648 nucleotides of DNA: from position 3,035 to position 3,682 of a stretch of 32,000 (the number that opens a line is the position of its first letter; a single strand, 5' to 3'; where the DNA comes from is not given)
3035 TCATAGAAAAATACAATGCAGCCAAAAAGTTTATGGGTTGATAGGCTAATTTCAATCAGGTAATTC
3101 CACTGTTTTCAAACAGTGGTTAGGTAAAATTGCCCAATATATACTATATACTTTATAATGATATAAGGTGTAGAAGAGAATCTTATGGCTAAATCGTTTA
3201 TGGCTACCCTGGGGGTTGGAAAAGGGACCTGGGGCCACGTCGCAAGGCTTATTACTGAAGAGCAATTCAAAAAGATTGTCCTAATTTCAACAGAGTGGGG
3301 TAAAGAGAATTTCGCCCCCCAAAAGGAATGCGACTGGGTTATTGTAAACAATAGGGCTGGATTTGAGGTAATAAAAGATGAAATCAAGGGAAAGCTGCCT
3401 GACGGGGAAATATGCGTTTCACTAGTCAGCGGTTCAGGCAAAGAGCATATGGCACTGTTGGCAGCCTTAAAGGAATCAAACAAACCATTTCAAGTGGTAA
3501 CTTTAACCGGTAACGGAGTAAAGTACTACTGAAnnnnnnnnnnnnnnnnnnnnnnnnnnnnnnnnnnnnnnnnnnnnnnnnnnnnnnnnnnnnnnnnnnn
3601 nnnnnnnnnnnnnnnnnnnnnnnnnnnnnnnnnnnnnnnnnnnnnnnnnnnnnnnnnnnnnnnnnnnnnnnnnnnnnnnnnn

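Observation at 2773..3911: Candidate minimal sensor-effector module: wHTH-like protein, stand-alone CARF-like protein and membrane-anchored Hjc-like nuclease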

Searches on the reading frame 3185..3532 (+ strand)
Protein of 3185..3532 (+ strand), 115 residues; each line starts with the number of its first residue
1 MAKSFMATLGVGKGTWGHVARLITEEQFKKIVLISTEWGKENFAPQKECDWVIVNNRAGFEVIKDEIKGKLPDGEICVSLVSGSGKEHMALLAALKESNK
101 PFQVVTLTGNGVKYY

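Call 3: search_protein_families(library=pfam, proteins=[window:3185-3529:+], max_evalue=1)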
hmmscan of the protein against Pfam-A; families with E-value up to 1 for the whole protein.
window:3185-3529:+ (115 aa): 2 families
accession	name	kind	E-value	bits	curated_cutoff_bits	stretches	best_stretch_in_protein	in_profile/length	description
PF13685.12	Fe-ADH_2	-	0.052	14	28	0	4-39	74-109/149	Iron-containing alcohol dehydrogenase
PF22978.1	HAD_Pex22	-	0.13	12.5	27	1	29-65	71-107/135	Peroxisome biogenesis protein 22, Haloacid dehydrogenase-like domain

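Call 4: search_protein_families(library=ncbifam, proteins=[window:3185-3529:+], max_evalue=1)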
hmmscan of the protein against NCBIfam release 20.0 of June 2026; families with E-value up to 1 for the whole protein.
window:3185-3529:+ (115 aa): 1 family
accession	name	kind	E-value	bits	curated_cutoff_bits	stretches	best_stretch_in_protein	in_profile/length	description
TIGR00749.1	glk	equivalog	0.067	12.5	225.45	1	7-55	129-174/315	glucokinase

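Call 5: search_protein_families(library=padloc, proteins=[window:3185-3529:+], max_evalue=1)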
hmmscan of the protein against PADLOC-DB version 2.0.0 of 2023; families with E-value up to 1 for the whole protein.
window:3185-3529:+ (115 aa): 1 family
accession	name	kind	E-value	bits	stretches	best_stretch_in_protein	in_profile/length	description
PDLC02068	Cas2_II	-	0.0079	13.9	1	17-45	86-113/137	-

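Call 6: find_homologous_proteins(query=window:3185-3529:+, max_evalue=0.01)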
Query window:3185-3529:+ (115 aa): 253 proteins with E <= 0.01 among 266 candidates; the best 120 are listed.
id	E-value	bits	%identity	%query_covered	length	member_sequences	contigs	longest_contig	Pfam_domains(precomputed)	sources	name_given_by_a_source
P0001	8.9e-71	253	100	100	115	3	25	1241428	-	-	-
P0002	2.1e-54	200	77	100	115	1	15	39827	-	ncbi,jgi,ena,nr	ncbi:MAG TPA: hypothetical protein VFF09_01175 [archaeon]|nr:hypothetical protein [archaeon]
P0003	2.4e-53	197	72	100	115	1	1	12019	-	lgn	-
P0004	6.5e-53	196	75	100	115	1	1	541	-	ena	-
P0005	6.6e-53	196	73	100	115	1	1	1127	-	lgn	-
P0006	2.4e-52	194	73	100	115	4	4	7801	-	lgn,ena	-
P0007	2.9e-52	193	74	100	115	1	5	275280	-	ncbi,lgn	-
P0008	3.8e-52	193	72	100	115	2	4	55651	-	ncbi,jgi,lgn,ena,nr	ncbi:MAG TPA: hypothetical protein VFF13_04645 [archaeon]|nr:hypothetical protein [archaeon]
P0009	4.5e-52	193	72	100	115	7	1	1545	-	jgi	-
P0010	8.3e-52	192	78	96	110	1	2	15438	-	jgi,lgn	-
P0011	1.5e-51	191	76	100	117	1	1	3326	-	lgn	-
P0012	4.9e-51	190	72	100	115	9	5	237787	-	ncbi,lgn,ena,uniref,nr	ncbi:MAG: hypothetical protein CL944_02740 [Candidatus Diapherotrites archaeon]|uniref:Uncharacteriz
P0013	9.2e-51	189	70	100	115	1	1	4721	-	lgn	-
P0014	1.1e-50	188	68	100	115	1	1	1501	-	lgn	-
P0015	1.2e-50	188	71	100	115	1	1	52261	-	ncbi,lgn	-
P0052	1.5e-48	182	66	100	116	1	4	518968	-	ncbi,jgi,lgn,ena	-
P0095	2.3e-46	174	63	100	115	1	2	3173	-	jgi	-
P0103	6.0e-46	173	63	97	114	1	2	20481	-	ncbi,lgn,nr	ncbi:hypothetical protein KKE06_03775 [Candidatus Micrarchaeota archaeon]|nr:hypothetical protein [C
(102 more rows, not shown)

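Call 7: search_solved_structures(query=window:3185-3529:+, max_evalue=10)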
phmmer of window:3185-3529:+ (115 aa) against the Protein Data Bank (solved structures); distinct sequences matched with E-value up to 10: 7.
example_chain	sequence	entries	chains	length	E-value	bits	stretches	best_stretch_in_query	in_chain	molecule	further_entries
9lc0_M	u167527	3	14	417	0.52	13.7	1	34-77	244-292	Gp64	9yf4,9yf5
6a4z_A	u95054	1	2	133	0.61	13.5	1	4-60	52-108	ChaP protein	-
7wb2_A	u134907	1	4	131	0.8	13.1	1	5-60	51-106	ChaP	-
7w5e_A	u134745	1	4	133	0.81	13.1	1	5-60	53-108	ChaP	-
6p66_A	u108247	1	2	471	1.3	12.4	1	71-106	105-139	DNA repair protein RAD25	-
2fwr_A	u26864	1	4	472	1.3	12.4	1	71-106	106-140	DNA repair protein RAD25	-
2fz4_A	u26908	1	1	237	1.5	12.3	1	71-106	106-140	DNA repair protein RAD25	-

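Call 12: find_encoding_contigs(protein=P0103, flank=5000, max_places=3)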
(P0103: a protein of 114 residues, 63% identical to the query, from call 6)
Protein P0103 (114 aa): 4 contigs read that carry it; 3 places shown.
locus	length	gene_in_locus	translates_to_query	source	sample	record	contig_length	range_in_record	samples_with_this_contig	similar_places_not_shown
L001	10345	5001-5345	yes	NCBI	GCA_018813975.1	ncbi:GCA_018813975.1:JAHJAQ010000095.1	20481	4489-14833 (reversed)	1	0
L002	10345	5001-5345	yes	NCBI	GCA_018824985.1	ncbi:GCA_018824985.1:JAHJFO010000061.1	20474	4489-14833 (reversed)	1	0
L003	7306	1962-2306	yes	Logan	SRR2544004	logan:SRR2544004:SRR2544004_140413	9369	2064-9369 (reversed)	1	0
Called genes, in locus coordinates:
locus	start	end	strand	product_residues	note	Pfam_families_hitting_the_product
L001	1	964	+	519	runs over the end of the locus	PF00437:T2SSE, PF23989:PilB3_C (faint)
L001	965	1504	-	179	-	PF02834:LigT_PEase, PF13563:2_5_RNA_ligase2, PF02834:LigT_PEase (weak)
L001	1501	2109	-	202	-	PF02676:TYW3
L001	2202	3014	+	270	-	-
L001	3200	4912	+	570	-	PF23613:ELP3_N (faint), PF04055:Radical_SAM, PF16199:Radical_SAM_C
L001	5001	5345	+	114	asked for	-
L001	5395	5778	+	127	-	PF10107:Endonuc_Holl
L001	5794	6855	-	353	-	PF26356:Pelota_N, PF03464:eRF1_2 (weak), PF03465:eRF1_3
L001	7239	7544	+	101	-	-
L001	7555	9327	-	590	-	PF04068:Fer4_RLI, PF00037:Fer4, PF12837:Fer4_6 (weak), PF02463:SMC_N (weak), PF00005:ABC_tran, PF13304:AAA_21 (faint), PF00005:ABC_tran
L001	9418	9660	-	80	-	-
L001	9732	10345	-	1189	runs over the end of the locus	PF13385:Laminin_G_3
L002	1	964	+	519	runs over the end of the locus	PF00437:T2SSE, PF23989:PilB3_C (faint)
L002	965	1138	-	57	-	-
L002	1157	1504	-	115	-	PF02834:LigT_PEase, PF13563:2_5_RNA_ligase2 (weak)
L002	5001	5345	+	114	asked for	-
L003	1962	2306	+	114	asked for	-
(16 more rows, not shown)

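Call 14: find_encoding_contigs(protein=P0052, flank=5000, max_places=2)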
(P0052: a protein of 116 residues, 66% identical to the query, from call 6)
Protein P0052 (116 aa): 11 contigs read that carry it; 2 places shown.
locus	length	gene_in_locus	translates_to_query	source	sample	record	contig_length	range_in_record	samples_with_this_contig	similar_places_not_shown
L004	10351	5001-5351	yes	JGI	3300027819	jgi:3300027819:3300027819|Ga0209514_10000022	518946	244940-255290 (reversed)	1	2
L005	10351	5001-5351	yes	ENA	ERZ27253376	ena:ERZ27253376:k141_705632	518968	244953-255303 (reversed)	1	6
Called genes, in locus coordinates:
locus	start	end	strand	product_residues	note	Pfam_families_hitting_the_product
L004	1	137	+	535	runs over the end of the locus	PF00437:T2SSE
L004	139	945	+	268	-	-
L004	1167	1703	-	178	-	PF02834:LigT_PEase, PF10469:AKAP7_NLS (weak), PF13563:2_5_RNA_ligase2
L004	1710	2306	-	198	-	PF02676:TYW3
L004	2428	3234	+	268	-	-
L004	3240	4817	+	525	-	PF23613:ELP3_N, PF04055:Radical_SAM, PF16199:Radical_SAM_C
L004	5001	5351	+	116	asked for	-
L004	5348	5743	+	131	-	PF10107:Endonuc_Holl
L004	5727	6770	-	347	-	PF26356:Pelota_N, PF03464:eRF1_2 (weak), PF03465:eRF1_3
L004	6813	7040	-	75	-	PF07927:HicA_toxin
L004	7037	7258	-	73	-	PF21748:UPF0150 (weak), PF15919:HicB_lk_antitox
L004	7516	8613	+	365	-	PF04021:Class_IIIsignal (weak), PF17957:Big_7, PF19077:Big_13 (faint)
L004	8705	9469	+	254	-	-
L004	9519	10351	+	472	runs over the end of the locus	PF13522:GATase_6, PF13537:GATase_7, PF00733:Asn_synthase, PF24167:DUF7411 (weak), PF00733:Asn_synthase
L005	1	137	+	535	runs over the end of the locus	PF00437:T2SSE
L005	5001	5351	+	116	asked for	-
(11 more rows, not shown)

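Call 15: find_encoding_contigs(protein=P0095, flank=5000, max_places=2)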
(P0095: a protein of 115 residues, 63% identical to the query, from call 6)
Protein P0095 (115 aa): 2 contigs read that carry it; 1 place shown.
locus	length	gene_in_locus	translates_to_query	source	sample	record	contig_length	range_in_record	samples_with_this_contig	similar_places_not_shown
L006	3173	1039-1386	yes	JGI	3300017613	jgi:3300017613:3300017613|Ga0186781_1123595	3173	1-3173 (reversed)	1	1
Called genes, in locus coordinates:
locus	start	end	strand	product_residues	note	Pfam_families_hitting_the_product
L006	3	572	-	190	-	?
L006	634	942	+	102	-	-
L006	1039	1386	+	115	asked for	-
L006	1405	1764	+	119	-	PF10107:Endonuc_Holl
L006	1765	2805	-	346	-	PF26356:Pelota_N, PF03464:eRF1_2, PF03465:eRF1_3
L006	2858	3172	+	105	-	?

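Call 17: search_protein_representatives(alignment_id=A1)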
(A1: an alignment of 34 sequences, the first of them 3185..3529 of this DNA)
Query: 34 sequences, 115 profile positions. Proteins with E-value up to 0.001 (for the whole library): 252; up to 1e-10: 128; up to 1e-30: 3. The best 150 are listed.
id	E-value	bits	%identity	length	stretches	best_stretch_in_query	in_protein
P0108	1.8e-51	189.1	-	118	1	1-115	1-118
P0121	1.4e-42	160.5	-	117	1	2-114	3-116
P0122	4.4e-31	123.4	-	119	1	4-113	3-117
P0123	6.3e-29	116.4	-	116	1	3-115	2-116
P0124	4.0e-28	113.9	-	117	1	3-115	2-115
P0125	2.5e-26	108.1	-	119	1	4-112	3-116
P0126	2.7e-26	108.0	-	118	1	4-113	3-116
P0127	1.5e-25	105.6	-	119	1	4-111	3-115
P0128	4.2e-25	104.1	-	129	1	4-115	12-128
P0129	3.7e-23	97.9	-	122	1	4-112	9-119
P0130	5.1e-23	97.4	-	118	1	4-113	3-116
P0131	6.6e-23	97.0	-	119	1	4-111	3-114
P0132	1.1e-22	96.3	-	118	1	4-113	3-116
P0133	3.7e-22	94.6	-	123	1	4-111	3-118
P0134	7.6e-22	93.6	-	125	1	4-109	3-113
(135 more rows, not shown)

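Call 18: predict_structure(alignment_id=A1)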
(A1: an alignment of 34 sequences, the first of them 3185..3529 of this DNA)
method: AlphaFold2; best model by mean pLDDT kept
length: 115 residues; sequences in the alignment: 34
mean_pLDDT: 94.4   pTM: 0.87
mean pLDDT of the five models: 94.4, 93.8, 93.6, 93.5, 93.5
residues with pLDDT >= 90: 104; 70-90: 10; 50-70: 1; < 50: 0
segments of 3 or more residues with pLDDT < 50: none
pLDDT, mean of each block of 10 residues (from residue 1): 91 87 95 96 94 94 98 96 94 98 95 96
secondary structure, 60 per line:
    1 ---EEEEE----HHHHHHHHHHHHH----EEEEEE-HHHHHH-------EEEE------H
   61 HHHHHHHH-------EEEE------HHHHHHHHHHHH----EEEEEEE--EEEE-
elements in order: E4-8 H13-25 E30-35 H37-42 E50-53 H60-68 E76-79 H86-97 E102-108 E111-114

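Call 22: fold_search(model_id=the predicted structure, library=pdb)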
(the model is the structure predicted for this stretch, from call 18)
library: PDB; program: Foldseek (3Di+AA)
matches with E <= 10: 1374; with E <= 0.001: 10
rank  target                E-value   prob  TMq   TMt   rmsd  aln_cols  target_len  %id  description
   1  8q41_A                3.1e-05  1.00  0.68  0.22   5.3       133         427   17  Crystal structure of Can2 (E341A) bound to cA4 and TTTAAA ssDNA (released 2023-11-22)
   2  2wte_B                1.5e-04  1.00  0.60  0.36   6.0       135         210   16  The structure of the CRISPR-associated protein, Csa3, from Sulfolobus solfataricus at 1.8 angstrom resolution. (released 2010-09-22)
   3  2wte_A                2.4e-04  1.00  0.61  0.37   5.6       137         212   18  The structure of the CRISPR-associated protein, Csa3, from Sulfolobus solfataricus at 1.8 angstrom resolution. (released 2010-09-22)
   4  8bao_B                2.7e-04  1.00  0.64  0.23   4.5       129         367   18  Dysgonamonadaceae bacterium CRISPR ancillary nuclease 2 (released 2022-11-30)
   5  6wxq_A                2.9e-04  1.00  0.61  0.36   6.0       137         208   17  Crystal structure of CRISPR-associated transcription factor Csa3 complexed with cA4 (released 2021-11-17)
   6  8bao_A                3.6e-04  1.00  0.69  0.24   3.8       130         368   15  Dysgonamonadaceae bacterium CRISPR ancillary nuclease 2 (released 2022-11-30)
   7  7ygh_A                8.2e-04  1.00  0.60  0.42   5.0       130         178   18  Crystal Structure of the ring nuclease Sso2081 from Saccharolobus solfataricus in complex with cyclic-tetraadenylate ( (released 2023-02-15)
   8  8htw_B                8.2e-04  1.00  0.58  0.41   6.3       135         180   10  Crystal Structure of the ring nuclease Sso2081 Y133F mutant from Saccharolobus solfataricus in its apo form (released 2023-02-15)
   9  6tug_B                8.2e-04  1.00  0.58  0.20   5.4       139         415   16  Enterococcus italicus Csm6 bound to cyclic hexa-2'-fluoro-hexa-dAMP (released 2020-02-26)
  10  8t64_A                8.7e-04  1.00  0.51  0.46   8.3       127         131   11  Apo Cam1(42-206) (released 2024-01-10)
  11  6w11_B                1.1e-03  1.00  0.62  0.38   5.6       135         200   18  The structure of Sulfolobus solfataricus Csa3 in complex with cyclic tetraadenylate (cA4) (released 2021-03-10)
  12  8t64_D                1.1e-03  1.00  0.54  0.46   6.0       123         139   13  Apo Cam1(42-206) (released 2024-01-10)
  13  8t66_A                1.4e-03  1.00  0.58  0.45   5.8       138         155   11  cA6 bound Cam1 (released 2024-01-10)
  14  4ipt                  1.5e-03  1.00  0.58  0.34   3.9       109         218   16  The crystal structure of a short-chain dehydrogenases/reductase (ethylated) from Veillonella parvula DSM 2008 (released 2013-02-06)
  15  7ygh_B                1.6e-03  1.00  0.60  0.40   6.2       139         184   13  Crystal Structure of the ring nuclease Sso2081 from Saccharolobus solfataricus in complex with cyclic-tetraadenylate ( (released 2023-02-15)
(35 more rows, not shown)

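Call 26: find_related_loci(query=A3, collection=genome_contigs, flank=4000)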
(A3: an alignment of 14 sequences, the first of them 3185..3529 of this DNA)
Query A3 (115 aa) in genome_contigs; peptide patterns used: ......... (x = any residue, [..] = any of these).
599 stretches matched a pattern (row limit reached: there are more); 570 encode a relative of the query (tblastn E <= 1e-3); the best 80 are kept; 80 distinct loci.
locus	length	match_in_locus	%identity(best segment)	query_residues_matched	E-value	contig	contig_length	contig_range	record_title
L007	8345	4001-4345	72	1-115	4e-57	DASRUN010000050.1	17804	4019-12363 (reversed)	MAG TPA_asm: archaeon isolate SMAG_U8112 k141_1854381, whole genome shotgun sequence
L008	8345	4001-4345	71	1-115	3e-56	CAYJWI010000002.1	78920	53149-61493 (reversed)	MAG TPA_asm: uncultured archaeon isolate ERP125453_co1_517 genome assembly, contig: NODE_170_length_78920_cov_11.866443,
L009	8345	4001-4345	71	1-115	1e-55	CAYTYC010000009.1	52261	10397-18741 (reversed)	MAG TPA_asm: uncultured archaeon isolate binchicken_co17_196 genome assembly, contig: NODE_1968_length_52261_cov_7.04304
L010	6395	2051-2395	69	1-115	1e-54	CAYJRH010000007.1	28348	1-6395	MAG TPA_asm: uncultured archaeon isolate ERP125453_co1_38 genome assembly, contig: NODE_1422_length_28348_cov_29.666596,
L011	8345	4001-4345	69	1-115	5e-54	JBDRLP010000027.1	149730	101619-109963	MAG: Candidatus Iainarchaeum archaeon isolate MEGAHIT-group-1.784 k141_310422, whole genome shotgun sequence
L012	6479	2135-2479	68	1-115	1e-53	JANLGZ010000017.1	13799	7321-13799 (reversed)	MAG: archaeon isolate P6-4 k99_4629, whole genome shotgun sequence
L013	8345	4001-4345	69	1-115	3e-53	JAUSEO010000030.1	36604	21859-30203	MAG: archaeon isolate E14_maxbin.202 E14_k141_93442, whole genome shotgun sequence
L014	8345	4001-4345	68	1-115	8e-53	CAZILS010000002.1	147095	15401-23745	MAG TPA_asm: uncultured archaeon isolate SRP141376_co4_238 genome assembly, contig: NODE_113_length_147095_cov_17.318872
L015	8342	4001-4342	68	2-115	1e-51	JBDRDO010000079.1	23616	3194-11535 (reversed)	MAG: Candidatus Iainarchaeum archaeon isolate MEGAHIT-group-1.256 k141_9390882, whole genome shotgun sequence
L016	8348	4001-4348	63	1-115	7e-52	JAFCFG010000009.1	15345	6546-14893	MAG: Candidatus Iainarchaeum archaeon isolate Meg22_1416_Bin_183 Meg22_1416_Bin_183_scaffold_8330, whole genome shotgun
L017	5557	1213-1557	67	1-115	7e-52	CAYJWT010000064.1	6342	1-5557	MAG TPA_asm: uncultured archaeon isolate ERP125453_co1_509 genome assembly, contig: NODE_15970_length_6342_cov_5.568793,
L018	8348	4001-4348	66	1-115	2e-51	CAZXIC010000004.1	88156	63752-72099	MAG TPA_asm: uncultured archaeon isolate SRP323688_co1_45 genome assembly, contig: NODE_535_length_88156_cov_8.050896, w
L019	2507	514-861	66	1-115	1e-51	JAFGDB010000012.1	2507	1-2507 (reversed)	MAG: Candidatus Iainarchaeum archaeon isolate Zod_Metabat.1151 k87_1528496, whole genome shotgun sequence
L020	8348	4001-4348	62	1-115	2e-51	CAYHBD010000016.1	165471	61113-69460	MAG TPA_asm: uncultured archaeon isolate ERP119294_co2_134 genome assembly, contig: k141_670122, whole genome shotgun se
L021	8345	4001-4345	63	1-115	3e-50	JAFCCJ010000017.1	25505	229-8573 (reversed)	MAG: Candidatus Iainarchaeum archaeon isolate AB_3033_Bin_152 AB_3033_Bin_152_scaffold_2869, whole genome shotgun sequen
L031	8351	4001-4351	48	1-115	2e-34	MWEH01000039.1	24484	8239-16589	MAG: Firmicutes bacterium ADurb.Bin080 BWX72_contig000039, whole genome shotgun sequence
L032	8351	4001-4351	47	1-115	2e-33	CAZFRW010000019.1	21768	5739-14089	MAG TPA_asm: uncultured Thermococci archaeon isolate binchicken_co27_253 genome assembly, contig: NODE_4223_length_21768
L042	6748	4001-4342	44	4-113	6e-29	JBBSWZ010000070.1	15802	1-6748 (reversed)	MAG: Nanoarchaeota archaeon isolate H51-bin078_1 H51_bin078_1_000000000070, whole genome shotgun sequence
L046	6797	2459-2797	41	5-113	5e-28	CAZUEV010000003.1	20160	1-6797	MAG TPA_asm: Candidatus Woesearchaeota archaeon isolate binchicken_co28_80 genome assembly, contig: NODE_1854_length_201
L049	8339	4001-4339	42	5-113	1e-27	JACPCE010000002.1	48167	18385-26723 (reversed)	MAG: Candidatus Woesearchaeota archaeon isolate NC_groundwater_275_Ag_S-0.2um_29_9 S5_GD2017_2_S2_scaffold_360, whole ge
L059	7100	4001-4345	45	4-113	3e-26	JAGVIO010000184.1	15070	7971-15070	MAG: archaeon isolate DeMMO1_7 c_000000024110, whole genome shotgun sequence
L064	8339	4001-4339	42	5-113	7e-26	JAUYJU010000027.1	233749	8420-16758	MAG: Candidatus Nanoarchaeia archaeon isolate C24_metabat.bin.162 C24_k141_653789, whole genome shotgun sequence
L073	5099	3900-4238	45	4-113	2e-25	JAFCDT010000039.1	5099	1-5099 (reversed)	Candidatus Woesearchaeota archaeon isolate Meg22_1012_Bin_105 Meg22_1012_Bin_105_scaffold_58288, whole genome shotgun se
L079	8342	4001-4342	42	4-113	2e-24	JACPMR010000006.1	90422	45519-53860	MAG: Candidatus Woesearchaeota archaeon isolate NC_groundwater_554_Ag_S-0.1um_37_18 S35_SO-1_scaffold_14189, whole genom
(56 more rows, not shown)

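Call 30: search_protein_families(library=pfam, alignment_id=A2, max_evalue=1)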
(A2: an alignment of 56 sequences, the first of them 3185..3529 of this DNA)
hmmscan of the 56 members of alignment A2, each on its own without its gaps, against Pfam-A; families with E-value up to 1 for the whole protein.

A. member 1, window:3185-3529:+ (115 aa): 2 families
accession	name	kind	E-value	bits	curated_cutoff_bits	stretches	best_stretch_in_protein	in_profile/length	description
PF13685.12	Fe-ADH_2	-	0.052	14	28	0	4-39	74-109/149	Iron-containing alcohol dehydrogenase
PF22978.1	HAD_Pex22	-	0.13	12.5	27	1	29-65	71-107/135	Peroxisome biogenesis protein 22, Haloacid dehydrogenase-like domain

B. families by the number of members that match (of 56 scanned): 48 families (the first 25 are shown)
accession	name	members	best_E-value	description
PF22662.2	Csa3_N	2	0.091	Csa3 CRISPR-associated Rossmann-like domain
PF14581.11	SseB_C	2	0.17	SseB protein C-terminal domain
PF07314.17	Lit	2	0.17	Lipoprotein intramolecular transacylase Lit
PF23966.1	DUF7294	1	0.0014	Domain of unknown function (DUF7294)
PF19530.4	Ndh2_N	1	0.0052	NAD(P)H-quinone oxidoreductase subunit 2 N-terminal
PF13538.12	UvrD_C_2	1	0.0092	UvrD-like helicase C-terminal domain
PF00215.30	OMPdecase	1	0.011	Orotidine 5'-phosphate decarboxylase / HUMPS family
PF08759.17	GT-D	1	0.012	Glycosyltransferase GT-D fold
PF20720.3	nSTAND3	1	0.015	Novel STAND NTPase 3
PF16674.11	UCH_N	1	0.02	N-terminal of ubiquitin carboxyl-terminal hydrolase 37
PF01287.26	eIF-5a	1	0.023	Eukaryotic elongation factor 5A hypusine, DNA-binding OB fold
PF06234.18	TmoB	1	0.023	Toluene-4-monooxygenase system protein B (TmoB)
PF25305.1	Ig_PDGFR_d4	1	0.023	Platelet-derived growth factor receptor Ig-like domain 4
PF25650.1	crAss_AuxCP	1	0.026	Bacteriophage crAss001 auxiliary capsid protein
PF17422.7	DUF5410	1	0.027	Family of unknown function (DUF5410)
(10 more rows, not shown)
